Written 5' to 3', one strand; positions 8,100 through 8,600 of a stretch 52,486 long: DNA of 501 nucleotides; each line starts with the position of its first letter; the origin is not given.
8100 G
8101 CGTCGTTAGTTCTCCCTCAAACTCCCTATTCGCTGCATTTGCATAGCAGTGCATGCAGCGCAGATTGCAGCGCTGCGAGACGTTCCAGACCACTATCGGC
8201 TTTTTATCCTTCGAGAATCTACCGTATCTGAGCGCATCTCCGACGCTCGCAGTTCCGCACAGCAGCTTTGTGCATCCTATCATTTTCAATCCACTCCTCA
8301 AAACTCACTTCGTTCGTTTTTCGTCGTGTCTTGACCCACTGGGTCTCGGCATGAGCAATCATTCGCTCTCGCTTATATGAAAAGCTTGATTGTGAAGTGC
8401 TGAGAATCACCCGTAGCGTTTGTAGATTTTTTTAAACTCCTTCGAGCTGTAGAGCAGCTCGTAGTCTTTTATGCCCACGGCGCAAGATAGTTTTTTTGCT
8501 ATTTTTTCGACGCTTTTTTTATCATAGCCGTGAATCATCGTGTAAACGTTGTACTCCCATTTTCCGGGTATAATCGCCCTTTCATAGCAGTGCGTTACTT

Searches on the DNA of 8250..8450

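Call 14: search_rna_families(source=window, start=8250, end=8450, threshold=evalue, max_evalue=10)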
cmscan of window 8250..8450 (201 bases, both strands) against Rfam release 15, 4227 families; matches with E-value up to 10: 4.
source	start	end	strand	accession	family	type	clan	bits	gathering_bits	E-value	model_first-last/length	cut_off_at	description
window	8283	8335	-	RF01369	CRISPR-DR56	Gene; CRISPR;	-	13.7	35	5.4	1-37/37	no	CRISPR RNA direct repeat element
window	8354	8374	-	RF01648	ceN65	Gene; snRNA; snoRNA; CD-box;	-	12.2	48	5.2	1-65/65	no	Caenorhabditis snoRNA ceN65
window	8251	8331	-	RF01424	snoR118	Gene; snRNA; snoRNA; CD-box;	CL00071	11.3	44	6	1-92/92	no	small nucleolar RNA snoR118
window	8369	8450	+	RF02777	OppA_thermometer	Cis-reg; thermoregulator;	-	8.1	290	4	1-84/304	3'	OppA 5' UTR thermometer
